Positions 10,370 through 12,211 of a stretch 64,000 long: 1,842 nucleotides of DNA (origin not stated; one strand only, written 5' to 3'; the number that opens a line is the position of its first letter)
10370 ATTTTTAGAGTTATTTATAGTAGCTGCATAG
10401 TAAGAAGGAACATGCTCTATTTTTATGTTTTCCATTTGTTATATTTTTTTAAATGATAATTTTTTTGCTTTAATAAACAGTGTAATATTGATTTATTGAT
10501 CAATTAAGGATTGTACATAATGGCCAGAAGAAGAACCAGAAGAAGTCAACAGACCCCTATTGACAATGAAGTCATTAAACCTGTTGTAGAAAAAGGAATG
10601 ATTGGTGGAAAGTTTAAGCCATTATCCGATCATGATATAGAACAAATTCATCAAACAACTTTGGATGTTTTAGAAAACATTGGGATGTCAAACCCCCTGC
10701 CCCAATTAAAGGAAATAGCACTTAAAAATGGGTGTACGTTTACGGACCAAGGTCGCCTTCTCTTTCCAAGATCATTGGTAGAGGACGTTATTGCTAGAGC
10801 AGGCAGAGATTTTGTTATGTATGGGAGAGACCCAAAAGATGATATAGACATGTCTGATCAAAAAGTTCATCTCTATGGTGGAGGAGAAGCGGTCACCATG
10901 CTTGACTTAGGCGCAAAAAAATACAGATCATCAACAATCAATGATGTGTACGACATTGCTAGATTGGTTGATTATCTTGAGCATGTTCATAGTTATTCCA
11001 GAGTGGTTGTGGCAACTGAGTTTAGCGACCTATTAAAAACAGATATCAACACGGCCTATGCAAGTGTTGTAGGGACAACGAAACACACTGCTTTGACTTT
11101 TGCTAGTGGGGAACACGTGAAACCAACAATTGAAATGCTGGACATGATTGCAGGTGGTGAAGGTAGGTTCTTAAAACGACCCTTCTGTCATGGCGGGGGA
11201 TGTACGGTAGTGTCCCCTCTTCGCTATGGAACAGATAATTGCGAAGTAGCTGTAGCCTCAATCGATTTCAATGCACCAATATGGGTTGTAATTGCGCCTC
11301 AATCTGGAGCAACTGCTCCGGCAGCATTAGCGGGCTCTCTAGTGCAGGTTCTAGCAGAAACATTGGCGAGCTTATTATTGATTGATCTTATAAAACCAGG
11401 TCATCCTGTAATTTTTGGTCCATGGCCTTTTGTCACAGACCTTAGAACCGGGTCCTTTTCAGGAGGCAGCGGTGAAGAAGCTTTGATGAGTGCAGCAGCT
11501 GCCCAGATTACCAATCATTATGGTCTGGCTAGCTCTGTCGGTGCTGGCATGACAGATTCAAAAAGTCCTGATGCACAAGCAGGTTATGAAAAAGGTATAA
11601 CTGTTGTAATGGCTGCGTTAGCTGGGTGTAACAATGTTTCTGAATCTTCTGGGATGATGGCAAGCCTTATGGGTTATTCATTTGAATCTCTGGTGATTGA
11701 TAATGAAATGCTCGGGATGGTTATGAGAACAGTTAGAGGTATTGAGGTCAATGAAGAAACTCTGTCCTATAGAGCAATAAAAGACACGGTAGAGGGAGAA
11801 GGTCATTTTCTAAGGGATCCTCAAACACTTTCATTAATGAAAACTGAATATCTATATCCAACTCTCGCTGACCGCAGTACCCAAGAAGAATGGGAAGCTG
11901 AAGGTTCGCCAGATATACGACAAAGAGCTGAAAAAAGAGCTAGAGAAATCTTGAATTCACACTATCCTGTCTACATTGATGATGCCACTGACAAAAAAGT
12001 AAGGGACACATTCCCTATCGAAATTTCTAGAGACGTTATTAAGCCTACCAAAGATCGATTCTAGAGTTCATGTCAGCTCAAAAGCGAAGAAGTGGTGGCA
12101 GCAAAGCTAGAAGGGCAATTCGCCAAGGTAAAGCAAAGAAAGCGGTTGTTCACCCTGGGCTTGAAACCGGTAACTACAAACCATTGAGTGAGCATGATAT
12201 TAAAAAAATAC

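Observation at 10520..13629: Tandem, diverged non-pyrrolysine MttB paralogs with unknown substrates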

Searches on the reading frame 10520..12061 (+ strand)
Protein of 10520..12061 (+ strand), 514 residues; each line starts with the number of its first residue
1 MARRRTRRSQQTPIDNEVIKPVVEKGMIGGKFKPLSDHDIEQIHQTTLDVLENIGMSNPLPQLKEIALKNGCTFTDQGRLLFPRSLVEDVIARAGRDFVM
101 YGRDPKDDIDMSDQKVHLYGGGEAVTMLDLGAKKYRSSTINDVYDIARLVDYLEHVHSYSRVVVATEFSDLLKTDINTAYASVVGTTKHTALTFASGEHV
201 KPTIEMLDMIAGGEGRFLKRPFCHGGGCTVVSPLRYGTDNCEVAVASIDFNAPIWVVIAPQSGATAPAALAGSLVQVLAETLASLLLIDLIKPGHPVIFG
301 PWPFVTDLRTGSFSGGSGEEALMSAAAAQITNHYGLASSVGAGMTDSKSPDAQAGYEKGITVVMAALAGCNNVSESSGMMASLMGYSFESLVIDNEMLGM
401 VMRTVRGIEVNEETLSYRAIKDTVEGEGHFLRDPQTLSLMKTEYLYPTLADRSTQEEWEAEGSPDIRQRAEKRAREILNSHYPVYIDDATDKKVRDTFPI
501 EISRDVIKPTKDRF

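Call 7: search_protein_families(library=pfam, proteins=[window:10520-12061:+])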
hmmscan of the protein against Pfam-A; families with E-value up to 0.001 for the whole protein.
window:10520-12061:+ (514 aa): 1 family
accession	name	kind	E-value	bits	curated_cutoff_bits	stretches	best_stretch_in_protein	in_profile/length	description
PF06253.16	MTTB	-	1.1e-103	347.4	25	1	4-496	5-490/500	Trimethylamine methyltransferase (MTTB)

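Call 8: search_protein_families(library=ncbifam, proteins=[window:10520-12061:+])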
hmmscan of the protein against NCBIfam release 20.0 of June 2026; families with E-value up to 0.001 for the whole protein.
window:10520-12061:+ (514 aa): 1 family
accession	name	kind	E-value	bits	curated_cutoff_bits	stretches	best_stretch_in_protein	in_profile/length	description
TIGR02369.2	trimeth_pyl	equivalog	2.4e-118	395.6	525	1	32-495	3-462/469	[trimethylamine--corrinoid protein] Co-methyltransferase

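Call 12: search_solved_structures(query=window:10520-12061:+, show_alignments=3)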
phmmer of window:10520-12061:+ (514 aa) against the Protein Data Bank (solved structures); distinct sequences matched with E-value up to 0.001: 5.
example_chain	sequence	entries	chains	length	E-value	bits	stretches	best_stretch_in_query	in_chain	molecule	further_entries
7xcl_A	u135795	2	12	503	9e-62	212.5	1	36-488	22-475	Trimethylamine methyltransferase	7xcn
7xcm_A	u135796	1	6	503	1e-61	212.3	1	36-488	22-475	Trimethylamine methyltransferase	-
2qne_A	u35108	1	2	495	2.5e-60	207.7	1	31-495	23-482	Putative methyltransferase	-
9yce_A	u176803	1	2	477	2.7e-60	207.6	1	31-495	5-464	Glycine betaine methyltransferase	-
4yyc_A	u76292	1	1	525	2.4e-44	155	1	33-496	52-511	Putative trimethylamine methyltransferase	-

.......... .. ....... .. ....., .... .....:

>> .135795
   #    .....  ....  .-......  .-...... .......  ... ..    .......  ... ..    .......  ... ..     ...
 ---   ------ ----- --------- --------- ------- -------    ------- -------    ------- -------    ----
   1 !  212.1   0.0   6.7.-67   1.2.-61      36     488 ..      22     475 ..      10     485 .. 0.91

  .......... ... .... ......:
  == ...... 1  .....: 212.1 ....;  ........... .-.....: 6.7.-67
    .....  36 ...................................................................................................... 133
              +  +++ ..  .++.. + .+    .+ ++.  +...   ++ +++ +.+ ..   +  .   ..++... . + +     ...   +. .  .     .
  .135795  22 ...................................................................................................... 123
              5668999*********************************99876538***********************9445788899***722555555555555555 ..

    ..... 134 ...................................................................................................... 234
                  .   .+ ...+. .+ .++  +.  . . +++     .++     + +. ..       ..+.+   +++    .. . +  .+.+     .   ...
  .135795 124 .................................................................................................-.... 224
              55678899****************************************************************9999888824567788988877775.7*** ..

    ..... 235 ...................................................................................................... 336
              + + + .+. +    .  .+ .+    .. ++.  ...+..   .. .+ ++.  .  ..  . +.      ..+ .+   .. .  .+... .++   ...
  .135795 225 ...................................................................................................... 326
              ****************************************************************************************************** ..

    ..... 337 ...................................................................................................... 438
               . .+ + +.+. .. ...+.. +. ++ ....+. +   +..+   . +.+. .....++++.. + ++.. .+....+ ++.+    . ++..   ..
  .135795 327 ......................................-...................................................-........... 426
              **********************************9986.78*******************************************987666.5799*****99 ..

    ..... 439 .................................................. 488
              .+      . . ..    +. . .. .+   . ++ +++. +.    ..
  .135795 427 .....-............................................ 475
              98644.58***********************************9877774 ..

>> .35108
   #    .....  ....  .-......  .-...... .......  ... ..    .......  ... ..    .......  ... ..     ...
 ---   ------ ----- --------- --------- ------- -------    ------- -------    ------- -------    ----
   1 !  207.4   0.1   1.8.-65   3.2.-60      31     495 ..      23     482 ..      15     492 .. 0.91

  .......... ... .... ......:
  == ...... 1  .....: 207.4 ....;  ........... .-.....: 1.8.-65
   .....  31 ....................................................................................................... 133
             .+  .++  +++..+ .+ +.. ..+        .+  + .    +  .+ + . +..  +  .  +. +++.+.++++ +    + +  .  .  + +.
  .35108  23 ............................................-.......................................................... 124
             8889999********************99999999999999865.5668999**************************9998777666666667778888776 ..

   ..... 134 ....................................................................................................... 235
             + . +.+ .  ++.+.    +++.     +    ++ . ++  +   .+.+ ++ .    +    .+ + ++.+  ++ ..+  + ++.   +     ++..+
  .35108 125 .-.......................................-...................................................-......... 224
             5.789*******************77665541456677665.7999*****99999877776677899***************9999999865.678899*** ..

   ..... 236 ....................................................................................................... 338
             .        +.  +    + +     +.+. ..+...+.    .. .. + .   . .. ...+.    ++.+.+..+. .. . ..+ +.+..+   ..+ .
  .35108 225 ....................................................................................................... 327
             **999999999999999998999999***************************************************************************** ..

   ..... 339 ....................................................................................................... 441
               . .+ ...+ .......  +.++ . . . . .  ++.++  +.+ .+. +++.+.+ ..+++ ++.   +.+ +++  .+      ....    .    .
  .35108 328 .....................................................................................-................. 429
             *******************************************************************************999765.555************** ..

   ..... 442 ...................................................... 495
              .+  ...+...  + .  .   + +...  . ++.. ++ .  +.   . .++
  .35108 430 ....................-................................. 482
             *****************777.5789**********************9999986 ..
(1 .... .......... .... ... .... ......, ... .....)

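Call 20: find_homologous_proteins(query=window:10520-12061:+, max_evalue=1e-30)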
Query window:10520-12061:+ (514 aa): 5087 proteins with E <= 1e-30 among 8000 candidates; the best 120 are listed.
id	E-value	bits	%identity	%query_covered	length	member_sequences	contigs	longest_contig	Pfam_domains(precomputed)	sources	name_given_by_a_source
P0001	0.0e+0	1080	92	100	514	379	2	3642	PF06253.17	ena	-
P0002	0.0e+0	1051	90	97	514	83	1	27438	PF06253.17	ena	-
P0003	0.0e+0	1036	89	97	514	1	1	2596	PF06253.17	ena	-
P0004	0.0e+0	1035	89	97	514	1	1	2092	PF06253.17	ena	-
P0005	0.0e+0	1035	88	100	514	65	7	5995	PF06253.17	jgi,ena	-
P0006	0.0e+0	1034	88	100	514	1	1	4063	PF06253.17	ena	-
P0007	0.0e+0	1034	88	100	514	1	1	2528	PF06253.17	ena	-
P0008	0.0e+0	1033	89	97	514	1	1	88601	PF06253.17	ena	-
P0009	0.0e+0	1033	89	97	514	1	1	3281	PF06253.17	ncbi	-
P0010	0.0e+0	1033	89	97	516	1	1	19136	PF06253.17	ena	-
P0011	0.0e+0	1032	88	100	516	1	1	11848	PF06253.17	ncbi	-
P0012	0.0e+0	1032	89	97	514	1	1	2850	PF06253.17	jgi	-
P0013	0.0e+0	1032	89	97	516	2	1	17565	PF06253.17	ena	-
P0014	0.0e+0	1031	89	97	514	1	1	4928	PF06253.17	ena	-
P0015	0.0e+0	1031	88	100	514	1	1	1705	PF06253.17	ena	-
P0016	0.0e+0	1031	88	100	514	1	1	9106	PF06253.17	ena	-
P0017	0.0e+0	1030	87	100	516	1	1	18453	PF06253.17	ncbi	-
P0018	0.0e+0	1029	89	97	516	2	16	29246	PF06253.17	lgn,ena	-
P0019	0.0e+0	1028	87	100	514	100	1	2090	PF06253.17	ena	-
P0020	0.0e+0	1028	89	97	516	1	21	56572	PF06253.17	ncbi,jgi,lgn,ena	jgi:trimethylamine--corrinoid protein Co-methyltransferase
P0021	0.0e+0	1028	87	100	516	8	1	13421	PF06253.17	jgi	jgi:trimethylamine--corrinoid protein Co-methyltransferase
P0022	0.0e+0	1028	87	100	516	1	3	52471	PF06253.17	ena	-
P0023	0.0e+0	1028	87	100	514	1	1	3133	PF06253.17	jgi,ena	-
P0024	0.0e+0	1027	87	100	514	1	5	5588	PF06253.17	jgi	jgi:trimethylamine--corrinoid protein Co-methyltransferase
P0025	0.0e+0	1027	87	100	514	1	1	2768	PF06253.17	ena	-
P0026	0.0e+0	1027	89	97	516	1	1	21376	PF06253.17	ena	-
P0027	0.0e+0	1027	87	100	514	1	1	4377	PF06253.17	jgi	-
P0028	0.0e+0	1027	87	100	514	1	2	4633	PF06253.17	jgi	-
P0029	0.0e+0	1026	88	97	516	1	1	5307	PF06253.17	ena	-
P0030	0.0e+0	1021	87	100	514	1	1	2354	PF06253.17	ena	-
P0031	0.0e+0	1020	86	100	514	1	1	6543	PF06253.17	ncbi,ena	-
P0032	0.0e+0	1018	86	100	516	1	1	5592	PF06253.17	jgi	-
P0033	0.0e+0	1018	86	100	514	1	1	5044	PF06253.17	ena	-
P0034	0.0e+0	1017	86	100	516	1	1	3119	PF06253.17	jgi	-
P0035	0.0e+0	1017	86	100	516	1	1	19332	PF06253.17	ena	-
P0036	0.0e+0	1017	86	100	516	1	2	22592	PF06253.17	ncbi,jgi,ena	-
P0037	0.0e+0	1016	86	100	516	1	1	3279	PF06253.17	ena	-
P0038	0.0e+0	1016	86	100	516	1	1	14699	PF06253.17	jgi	-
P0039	0.0e+0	1016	86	100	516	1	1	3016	PF06253.17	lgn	-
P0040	0.0e+0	1015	86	100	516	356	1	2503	PF06253.17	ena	-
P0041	0.0e+0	1015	86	100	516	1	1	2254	PF06253.17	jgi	-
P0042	0.0e+0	1014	86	100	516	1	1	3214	PF06253.17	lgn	-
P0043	2.6e-295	998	85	100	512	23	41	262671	PF06253.17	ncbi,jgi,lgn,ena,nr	ncbi:MAG: trimethylamine methyltransferase family protein [Gammaproteobacteria bacterium]|nr:methylt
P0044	7.6e-285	963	81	100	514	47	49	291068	PF06253.17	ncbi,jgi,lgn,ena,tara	jgi:trimethylamine--corrinoid protein Co-methyltransferase|tara:strand:+ start:3305 stop:4849 length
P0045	6.1e-278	940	80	100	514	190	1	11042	PF06253.17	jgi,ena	-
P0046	1.9e-276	935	82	100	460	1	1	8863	PF06253.17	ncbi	-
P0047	5.1e-273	924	78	100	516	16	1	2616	PF06253.17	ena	-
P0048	4.6e-272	921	78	99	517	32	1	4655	PF06253.17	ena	-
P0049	4.9e-270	914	80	96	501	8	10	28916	PF06253.17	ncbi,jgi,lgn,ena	-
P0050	8.4e-268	907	77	100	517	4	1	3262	PF06253.17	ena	-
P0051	9.6e-267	903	76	100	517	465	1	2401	PF06253.17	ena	-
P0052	2.9e-261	885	76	100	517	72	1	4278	PF06253.17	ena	-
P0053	4.4e-261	885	75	100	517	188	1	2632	PF06253.17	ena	-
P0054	1.0e-240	818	90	77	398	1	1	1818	PF06253.17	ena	-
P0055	2.3e-240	816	91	79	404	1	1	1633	PF06253.17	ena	-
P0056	3.2e-230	783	69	100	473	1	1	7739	PF06253.17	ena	-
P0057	2.2e-229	780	67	98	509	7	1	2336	PF06253.17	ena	-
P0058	2.0e-228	777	70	94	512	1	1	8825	PF06253.17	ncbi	-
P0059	1.6e-227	774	66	99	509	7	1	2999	PF06253.17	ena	-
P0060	3.4e-227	773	90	73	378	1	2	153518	PF06253.17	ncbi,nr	ncbi:MAG: hypothetical protein Ct9H300mP6_08430 [Gammaproteobacteria bacterium]|nr:MAG: hypothetical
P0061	1.5e-226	771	65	99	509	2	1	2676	PF06253.17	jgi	-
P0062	5.2e-226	769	67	95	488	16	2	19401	PF06253.17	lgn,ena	-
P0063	1.6e-225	767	65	99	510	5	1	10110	PF06253.17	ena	-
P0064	2.7e-223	760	68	94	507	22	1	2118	PF06253.17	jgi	-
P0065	3.6e-222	756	63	100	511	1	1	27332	PF06253.17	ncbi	-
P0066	8.3e-222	755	65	99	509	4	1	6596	PF06253.17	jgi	jgi:trimethylamine--corrinoid protein Co-methyltransferase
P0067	9.7e-222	755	65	99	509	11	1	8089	PF06253.17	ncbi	-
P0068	1.4e-221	754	65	99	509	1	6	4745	PF06253.17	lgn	-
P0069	1.4e-220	751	66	96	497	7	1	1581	PF06253.17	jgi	jgi:trimethylamine--corrinoid protein Co-methyltransferase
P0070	2.8e-220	750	63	100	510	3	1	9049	PF06253.17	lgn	-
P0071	8.2e-220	749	64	98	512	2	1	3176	PF06253.17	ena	-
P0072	1.7e-219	748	64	99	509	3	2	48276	PF06253.17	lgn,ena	-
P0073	2.0e-219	747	64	99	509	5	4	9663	PF06253.17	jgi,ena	-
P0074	2.1e-219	747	63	99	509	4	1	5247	PF06253.17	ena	-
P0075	3.0e-219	747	67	94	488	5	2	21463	PF06253.17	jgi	jgi:trimethylamine--corrinoid protein Co-methyltransferase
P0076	4.0e-219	746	62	100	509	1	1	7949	PF06253.17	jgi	-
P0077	4.5e-219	746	64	99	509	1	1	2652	PF06253.17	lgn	-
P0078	6.1e-219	746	62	99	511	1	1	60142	PF06253.17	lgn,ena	-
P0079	9.1e-219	745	64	99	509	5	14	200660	PF06253.17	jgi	jgi:trimethylamine--corrinoid protein Co-methyltransferase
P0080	1.1e-218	745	63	99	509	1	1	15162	PF06253.17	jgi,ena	-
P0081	1.1e-218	745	64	98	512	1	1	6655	PF06253.17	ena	-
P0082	1.2e-218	745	64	95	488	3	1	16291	PF06253.17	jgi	-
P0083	1.9e-218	744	63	99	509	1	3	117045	PF06253.17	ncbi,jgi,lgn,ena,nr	ncbi:MAG: trimethylamine methyltransferase family protein [Gammaproteobacteria bacterium]|nr:trimeth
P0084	2.4e-218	744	64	99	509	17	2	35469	PF06253.17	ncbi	-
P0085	3.7e-218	743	65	95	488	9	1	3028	PF06253.17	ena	-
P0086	4.3e-218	743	63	99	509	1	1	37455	PF06253.17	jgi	jgi:trimethylamine--corrinoid protein Co-methyltransferase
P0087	4.6e-218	743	62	99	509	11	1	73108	PF06253.17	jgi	jgi:trimethylamine--corrinoid protein Co-methyltransferase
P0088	5.4e-218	743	68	93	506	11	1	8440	PF06253.17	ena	-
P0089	8.4e-218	742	64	100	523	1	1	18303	PF06253.17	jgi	jgi:trimethylamine--corrinoid protein Co-methyltransferase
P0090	1.0e-217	742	63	99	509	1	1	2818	PF06253.17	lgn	-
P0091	1.1e-217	742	65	96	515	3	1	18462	PF06253.17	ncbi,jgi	-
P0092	1.6e-217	741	63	99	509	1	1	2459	PF06253.17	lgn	-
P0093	1.7e-217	741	65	98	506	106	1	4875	PF06253.17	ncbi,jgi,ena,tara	tara:strand:- start:259 stop:1779 length:1521 start_codon:yes stop_codon:yes gene_type:complete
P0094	2.1e-217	741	66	95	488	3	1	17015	PF06253.17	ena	-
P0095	5.1e-217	739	63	99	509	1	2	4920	PF06253.17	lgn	-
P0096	8.3e-217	739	65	94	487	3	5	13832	PF06253.17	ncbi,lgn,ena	-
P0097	1.2e-216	738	64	99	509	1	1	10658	PF06253.17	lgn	-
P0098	1.4e-216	738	63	100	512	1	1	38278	PF06253.17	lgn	-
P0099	1.8e-216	738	64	99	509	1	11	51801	PF06253.17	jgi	jgi:trimethylamine--corrinoid protein Co-methyltransferase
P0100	4.1e-216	736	63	99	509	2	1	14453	PF06253.17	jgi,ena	-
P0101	4.8e-216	736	62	99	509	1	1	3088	PF06253.17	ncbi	-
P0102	7.1e-216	736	62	99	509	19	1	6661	PF06253.17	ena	-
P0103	1.1e-215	735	63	100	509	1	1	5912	PF06253.17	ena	-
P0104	1.6e-215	734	63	99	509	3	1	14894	PF06253.17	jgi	jgi:trimethylamine--corrinoid protein Co-methyltransferase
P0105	2.6e-215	734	64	96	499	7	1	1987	PF06253.17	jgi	-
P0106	2.7e-215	734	63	97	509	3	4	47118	PF06253.17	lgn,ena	-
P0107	3.3e-215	733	62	99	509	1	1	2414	PF06253.17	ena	-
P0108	3.4e-215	733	63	99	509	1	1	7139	PF06253.17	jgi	jgi:trimethylamine--corrinoid protein Co-methyltransferase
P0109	4.6e-215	733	62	99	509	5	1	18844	PF06253.17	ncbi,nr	ncbi:MAG: methyltransferase [Gammaproteobacteria bacterium]|nr:methyltransferase [Gammaproteobacteri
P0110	4.7e-215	733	63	100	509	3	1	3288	PF06253.17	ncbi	-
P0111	5.6e-215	733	65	96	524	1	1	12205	PF06253.17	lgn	-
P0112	5.7e-215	733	62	98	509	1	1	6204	PF06253.17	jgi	-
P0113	9.2e-215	732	65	95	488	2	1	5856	PF06253.17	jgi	-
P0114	1.0e-214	732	63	99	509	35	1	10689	PF06253.17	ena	-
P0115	1.1e-214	732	66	95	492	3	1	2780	PF06253.17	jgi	jgi:trimethylamine--corrinoid protein Co-methyltransferase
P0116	1.2e-214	732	63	100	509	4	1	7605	PF06253.17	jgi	-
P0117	1.7e-214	731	62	99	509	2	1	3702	PF06253.17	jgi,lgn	jgi:trimethylamine--corrinoid protein Co-methyltransferase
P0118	2.2e-214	731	62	100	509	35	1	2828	PF06253.17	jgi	jgi:trimethylamine--corrinoid protein Co-methyltransferase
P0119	2.3e-214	731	62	99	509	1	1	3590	PF06253.17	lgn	-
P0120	2.4e-214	731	62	99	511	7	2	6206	PF06253.17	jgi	-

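Call 21: find_related_loci(query=window:10520-12061:+, collection=genome_contigs, flank=10000)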
Query window:10520-12061:+ (514 aa) in genome_contigs; peptide patterns used: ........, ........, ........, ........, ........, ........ (x = any residue, [..] = any of these).
65 stretches matched a pattern; 23 encode a relative of the query (tblastn E <= 1e-3); 23 distinct loci.
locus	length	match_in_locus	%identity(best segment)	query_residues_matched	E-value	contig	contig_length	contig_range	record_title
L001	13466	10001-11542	97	1-514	0e+0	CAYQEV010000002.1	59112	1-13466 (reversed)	MAG TPA_asm: uncultured Woeseia sp. isolate binchicken_co46_507 genome assembly, contig: NODE_845_length_59112_cov_55.01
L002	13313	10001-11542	96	1-514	0e+0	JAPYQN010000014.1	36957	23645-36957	MAG: Gammaproteobacteria bacterium isolate PW2.metabat2.74 PW2_1381_length_36957_cov_74.414693, whole genome shotgun seq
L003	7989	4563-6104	92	1-514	0e+0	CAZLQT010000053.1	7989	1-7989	MAG TPA_asm: uncultured Woeseia sp. isolate SRP077602_co4_39 genome assembly, contig: NODE_17416_length_7989_cov_12.0334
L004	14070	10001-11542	92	1-514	0e+0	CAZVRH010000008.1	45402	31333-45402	MAG TPA_asm: uncultured Woeseia sp. isolate SRP077602_co9_444 genome assembly, contig: NODE_659_length_45402_cov_23.5620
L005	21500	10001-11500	89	15-514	0e+0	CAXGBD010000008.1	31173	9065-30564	MAG TPA_asm: uncultured Gammaproteobacteria bacterium isolate ERR598981_concoct_43 genome assembly, contig: ERZ833884.20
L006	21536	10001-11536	85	1-514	0e+0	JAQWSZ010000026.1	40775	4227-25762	MAG: Gammaproteobacteria bacterium isolate cluster2_bin.70 k141_1022145, whole genome shotgun sequence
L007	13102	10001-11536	78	4-514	0e+0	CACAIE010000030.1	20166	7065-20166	uncultured SAR116 cluster alpha proteobacterium isolate AG-343-K16 genome assembly, contig: AG-343-K16_NODE_30, whole ge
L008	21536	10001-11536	77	4-514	0e+0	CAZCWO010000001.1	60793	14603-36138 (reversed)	MAG TPA_asm: uncultured Rhodobacterales bacterium isolate SRP077602_co4_608 genome assembly, contig: NODE_659_length_607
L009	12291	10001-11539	76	1-514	0e+0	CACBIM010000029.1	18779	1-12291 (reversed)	uncultured SAR116 cluster alpha proteobacterium isolate AG-899-J15 genome assembly, contig: AG-899-J15_NODE_29, whole ge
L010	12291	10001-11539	76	1-514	0e+0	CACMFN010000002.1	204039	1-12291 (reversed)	MAG: uncultured SAR116 cluster alpha proteobacterium isolate AG-891-F06 genome assembly, contig: AG-891-F06_NODE_2, whol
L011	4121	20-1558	76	1-514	0e+0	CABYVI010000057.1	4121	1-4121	MAG: uncultured SAR116 cluster alpha proteobacterium isolate AG-333-N20 genome assembly, contig: AG-333-N20_NODE_57, who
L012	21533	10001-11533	75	3-514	0e+0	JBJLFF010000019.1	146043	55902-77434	MAG: Candidatus Puniceispirillales bacterium isolate LRMED-246 PuniceispirillalesLRMED-246-C339, whole genome shotgun se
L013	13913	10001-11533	76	3-514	0e+0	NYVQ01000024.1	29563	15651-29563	MAG: SAR116 cluster bacterium isolate CPC30 45192, whole genome shotgun sequence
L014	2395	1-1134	98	137-514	0e+0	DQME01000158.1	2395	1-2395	MAG TPA_asm: Gammaproteobacteria bacterium isolate SZUA-1055 k95_797178, whole genome shotgun sequence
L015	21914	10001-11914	90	1-514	0e+0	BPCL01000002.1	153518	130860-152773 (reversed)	MAG: Woeseia sp. CM1_200m.P17 DNA, sequence02, whole genome shotgun sequence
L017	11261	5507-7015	64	1-502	0e+0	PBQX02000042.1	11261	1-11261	MAG: Rhodobacteraceae bacterium isolate NP970 97503, whole genome shotgun sequence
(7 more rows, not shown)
